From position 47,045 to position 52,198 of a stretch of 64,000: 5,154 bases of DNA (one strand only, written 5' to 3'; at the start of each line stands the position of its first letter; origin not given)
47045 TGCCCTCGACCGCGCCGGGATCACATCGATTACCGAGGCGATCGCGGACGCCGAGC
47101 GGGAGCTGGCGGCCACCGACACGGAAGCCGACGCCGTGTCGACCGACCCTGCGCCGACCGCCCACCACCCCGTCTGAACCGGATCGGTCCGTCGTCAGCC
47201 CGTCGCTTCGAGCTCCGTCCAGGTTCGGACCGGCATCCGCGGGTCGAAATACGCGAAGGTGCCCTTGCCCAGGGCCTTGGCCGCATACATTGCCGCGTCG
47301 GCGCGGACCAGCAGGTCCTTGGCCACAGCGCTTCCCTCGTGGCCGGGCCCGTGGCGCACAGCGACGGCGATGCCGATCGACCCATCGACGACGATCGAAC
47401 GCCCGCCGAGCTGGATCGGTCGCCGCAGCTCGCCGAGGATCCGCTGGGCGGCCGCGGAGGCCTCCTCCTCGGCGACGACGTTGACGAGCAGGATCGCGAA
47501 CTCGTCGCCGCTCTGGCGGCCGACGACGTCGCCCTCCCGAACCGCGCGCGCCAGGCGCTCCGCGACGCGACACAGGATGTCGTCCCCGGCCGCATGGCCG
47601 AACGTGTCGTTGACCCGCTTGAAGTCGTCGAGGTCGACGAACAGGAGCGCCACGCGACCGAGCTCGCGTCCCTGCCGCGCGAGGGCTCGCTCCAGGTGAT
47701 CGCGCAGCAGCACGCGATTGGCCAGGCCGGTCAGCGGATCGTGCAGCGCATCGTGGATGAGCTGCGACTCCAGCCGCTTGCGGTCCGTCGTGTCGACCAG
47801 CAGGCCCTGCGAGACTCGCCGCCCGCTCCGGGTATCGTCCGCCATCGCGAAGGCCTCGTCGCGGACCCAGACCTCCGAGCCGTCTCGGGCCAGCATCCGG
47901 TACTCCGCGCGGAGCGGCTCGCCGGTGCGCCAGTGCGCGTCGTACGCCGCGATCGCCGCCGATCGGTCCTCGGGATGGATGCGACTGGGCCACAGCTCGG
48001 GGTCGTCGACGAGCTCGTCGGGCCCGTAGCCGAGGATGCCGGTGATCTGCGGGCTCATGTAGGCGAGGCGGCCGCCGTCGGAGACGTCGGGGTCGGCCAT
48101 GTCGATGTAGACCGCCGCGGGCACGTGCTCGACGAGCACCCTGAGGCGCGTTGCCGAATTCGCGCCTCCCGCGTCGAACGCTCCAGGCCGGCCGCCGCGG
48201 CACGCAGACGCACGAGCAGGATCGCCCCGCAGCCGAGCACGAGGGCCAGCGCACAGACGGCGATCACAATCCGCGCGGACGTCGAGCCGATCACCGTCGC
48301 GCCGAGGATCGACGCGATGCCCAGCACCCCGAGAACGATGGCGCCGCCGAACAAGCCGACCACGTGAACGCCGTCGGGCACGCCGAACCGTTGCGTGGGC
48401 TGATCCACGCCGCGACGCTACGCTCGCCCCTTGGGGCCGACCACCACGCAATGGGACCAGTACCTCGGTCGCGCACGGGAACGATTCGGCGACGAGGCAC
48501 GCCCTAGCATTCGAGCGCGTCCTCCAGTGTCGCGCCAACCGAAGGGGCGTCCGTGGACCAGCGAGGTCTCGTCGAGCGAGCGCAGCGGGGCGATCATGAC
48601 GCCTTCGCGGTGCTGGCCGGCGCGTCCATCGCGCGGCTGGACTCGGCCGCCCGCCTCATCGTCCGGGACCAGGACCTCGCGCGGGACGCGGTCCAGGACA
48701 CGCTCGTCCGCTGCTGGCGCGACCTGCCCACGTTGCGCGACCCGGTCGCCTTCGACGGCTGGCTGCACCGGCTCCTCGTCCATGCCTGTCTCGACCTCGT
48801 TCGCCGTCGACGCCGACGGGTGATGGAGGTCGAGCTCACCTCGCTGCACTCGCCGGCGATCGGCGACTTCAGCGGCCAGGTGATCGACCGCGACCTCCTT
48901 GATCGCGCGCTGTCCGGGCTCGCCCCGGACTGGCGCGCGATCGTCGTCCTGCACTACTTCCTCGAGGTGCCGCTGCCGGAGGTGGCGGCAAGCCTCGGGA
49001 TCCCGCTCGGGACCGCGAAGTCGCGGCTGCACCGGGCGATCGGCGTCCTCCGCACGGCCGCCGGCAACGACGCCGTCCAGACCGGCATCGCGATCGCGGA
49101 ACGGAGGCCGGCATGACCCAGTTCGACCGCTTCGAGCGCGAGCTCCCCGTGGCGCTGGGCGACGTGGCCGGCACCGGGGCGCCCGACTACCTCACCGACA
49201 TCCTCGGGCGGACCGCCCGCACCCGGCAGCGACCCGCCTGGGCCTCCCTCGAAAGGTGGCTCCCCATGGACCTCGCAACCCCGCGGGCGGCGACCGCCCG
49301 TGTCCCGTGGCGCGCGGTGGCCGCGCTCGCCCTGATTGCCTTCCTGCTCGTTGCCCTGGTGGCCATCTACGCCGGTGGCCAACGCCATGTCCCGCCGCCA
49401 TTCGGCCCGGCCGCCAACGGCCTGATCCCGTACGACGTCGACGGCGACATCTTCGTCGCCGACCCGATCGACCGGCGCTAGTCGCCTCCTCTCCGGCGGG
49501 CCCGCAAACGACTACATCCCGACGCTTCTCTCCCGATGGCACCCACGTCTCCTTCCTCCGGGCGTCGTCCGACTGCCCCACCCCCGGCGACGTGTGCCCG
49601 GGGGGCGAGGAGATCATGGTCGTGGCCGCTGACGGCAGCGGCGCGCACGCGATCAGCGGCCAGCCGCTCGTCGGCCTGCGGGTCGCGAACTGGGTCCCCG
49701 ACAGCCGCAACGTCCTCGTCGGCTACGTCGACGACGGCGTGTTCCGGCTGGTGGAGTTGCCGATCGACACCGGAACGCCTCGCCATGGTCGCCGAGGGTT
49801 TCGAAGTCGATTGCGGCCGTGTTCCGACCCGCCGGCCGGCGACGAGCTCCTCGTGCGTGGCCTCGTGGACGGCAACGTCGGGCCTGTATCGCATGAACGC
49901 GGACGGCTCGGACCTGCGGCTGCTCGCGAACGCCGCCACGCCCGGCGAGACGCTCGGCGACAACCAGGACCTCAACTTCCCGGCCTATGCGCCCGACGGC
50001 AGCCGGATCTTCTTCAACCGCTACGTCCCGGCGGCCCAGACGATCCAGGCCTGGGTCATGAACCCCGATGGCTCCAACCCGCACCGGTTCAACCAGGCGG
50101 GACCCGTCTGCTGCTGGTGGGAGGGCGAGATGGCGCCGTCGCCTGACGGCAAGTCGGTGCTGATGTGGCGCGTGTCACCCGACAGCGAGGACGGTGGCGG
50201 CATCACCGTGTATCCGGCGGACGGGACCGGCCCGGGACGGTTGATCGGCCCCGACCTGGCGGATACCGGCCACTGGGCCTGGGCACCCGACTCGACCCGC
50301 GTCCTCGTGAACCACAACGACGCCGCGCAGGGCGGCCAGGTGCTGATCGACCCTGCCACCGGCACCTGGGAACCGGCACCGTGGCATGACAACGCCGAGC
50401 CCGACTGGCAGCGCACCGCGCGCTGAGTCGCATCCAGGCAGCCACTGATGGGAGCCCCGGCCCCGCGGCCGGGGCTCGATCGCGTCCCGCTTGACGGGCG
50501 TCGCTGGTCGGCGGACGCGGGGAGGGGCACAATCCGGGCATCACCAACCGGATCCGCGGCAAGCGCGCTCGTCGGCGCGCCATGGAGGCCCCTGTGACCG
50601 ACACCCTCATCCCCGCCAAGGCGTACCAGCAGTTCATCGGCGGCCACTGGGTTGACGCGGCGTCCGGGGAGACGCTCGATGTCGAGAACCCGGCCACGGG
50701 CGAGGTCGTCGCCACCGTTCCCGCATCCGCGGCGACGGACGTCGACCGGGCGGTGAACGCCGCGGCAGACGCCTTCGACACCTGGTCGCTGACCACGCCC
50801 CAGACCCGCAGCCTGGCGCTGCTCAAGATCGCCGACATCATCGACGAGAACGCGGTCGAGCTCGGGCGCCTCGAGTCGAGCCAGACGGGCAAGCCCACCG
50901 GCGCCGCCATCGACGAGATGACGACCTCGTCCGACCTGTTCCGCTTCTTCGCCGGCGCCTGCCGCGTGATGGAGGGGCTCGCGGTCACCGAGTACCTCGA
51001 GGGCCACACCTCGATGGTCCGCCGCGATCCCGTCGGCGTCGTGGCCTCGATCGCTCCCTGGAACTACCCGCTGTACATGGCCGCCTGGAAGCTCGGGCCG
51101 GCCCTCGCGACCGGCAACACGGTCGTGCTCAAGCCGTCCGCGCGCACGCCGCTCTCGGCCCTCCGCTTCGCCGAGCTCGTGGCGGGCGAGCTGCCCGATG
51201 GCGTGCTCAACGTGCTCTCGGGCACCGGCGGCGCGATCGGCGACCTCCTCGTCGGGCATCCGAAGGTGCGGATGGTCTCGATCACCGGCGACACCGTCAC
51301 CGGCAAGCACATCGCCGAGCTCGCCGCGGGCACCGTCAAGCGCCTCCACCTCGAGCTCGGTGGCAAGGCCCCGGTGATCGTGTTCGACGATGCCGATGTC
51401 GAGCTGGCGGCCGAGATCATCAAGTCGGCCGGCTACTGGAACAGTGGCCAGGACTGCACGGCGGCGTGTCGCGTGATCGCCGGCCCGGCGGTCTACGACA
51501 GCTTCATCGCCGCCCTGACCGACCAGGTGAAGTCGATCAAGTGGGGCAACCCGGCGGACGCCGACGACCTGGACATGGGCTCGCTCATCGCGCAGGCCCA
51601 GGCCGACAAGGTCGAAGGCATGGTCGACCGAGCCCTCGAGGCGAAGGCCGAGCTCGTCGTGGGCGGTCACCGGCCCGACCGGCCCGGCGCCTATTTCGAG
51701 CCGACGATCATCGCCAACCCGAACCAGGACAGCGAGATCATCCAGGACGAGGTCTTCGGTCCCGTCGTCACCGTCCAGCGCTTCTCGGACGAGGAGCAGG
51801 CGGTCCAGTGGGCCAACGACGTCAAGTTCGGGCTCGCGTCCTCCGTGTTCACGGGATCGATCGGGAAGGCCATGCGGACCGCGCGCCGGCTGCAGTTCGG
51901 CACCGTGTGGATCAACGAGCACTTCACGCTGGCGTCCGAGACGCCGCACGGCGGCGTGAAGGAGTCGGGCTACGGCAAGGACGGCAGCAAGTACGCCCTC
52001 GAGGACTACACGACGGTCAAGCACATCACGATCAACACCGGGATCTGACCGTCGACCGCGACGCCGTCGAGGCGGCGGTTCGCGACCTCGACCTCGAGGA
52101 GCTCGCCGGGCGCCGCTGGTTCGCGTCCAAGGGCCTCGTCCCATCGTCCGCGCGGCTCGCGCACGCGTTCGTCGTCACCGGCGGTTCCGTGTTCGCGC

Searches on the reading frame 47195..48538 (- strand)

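Call 56: search_protein_families(library=pfam, max_evalue=0.001, proteins=[window:47195-48538:-])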
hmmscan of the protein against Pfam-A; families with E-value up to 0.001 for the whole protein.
window:47195-48538:- (447 aa): 3 families
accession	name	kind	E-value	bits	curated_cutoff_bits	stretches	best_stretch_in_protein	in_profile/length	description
PF00990.26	GGDEF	-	6.1e-43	146.8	23.8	1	264-425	1-159/161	Diguanylate cyclase, GGDEF domain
PF08447.18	PAS_3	-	8.4e-19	68.1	25.6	1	159-236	2-79/89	PAS fold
PF13426.13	PAS_9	-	0.00023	21.8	27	1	154-252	9-103/103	PAS domain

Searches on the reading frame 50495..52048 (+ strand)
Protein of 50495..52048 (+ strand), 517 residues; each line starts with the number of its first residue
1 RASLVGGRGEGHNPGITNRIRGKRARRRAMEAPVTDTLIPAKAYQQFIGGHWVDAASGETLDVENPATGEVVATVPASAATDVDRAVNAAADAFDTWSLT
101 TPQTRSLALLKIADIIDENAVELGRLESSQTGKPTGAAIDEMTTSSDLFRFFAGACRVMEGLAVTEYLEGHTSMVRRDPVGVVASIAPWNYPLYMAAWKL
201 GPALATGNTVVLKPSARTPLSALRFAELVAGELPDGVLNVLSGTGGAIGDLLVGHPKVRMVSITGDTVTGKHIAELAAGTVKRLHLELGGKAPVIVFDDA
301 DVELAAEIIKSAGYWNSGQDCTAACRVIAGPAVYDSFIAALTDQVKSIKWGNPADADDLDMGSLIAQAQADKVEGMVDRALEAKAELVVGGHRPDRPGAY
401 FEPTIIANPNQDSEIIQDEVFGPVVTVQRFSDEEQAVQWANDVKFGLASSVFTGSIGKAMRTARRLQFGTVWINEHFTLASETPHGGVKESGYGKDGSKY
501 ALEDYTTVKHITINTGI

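Call 13: search_protein_families(library=pfam, proteins=[window:50495-52048:+], max_evalue=0.01)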
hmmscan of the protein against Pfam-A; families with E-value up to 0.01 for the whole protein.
window:50495-52048:+ (517 aa): 1 family
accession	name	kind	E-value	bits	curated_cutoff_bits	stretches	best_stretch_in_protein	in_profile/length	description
PF00171.27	Aldedh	-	4.1e-166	553.5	23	1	52-511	1-461/461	Aldehyde dehydrogenase family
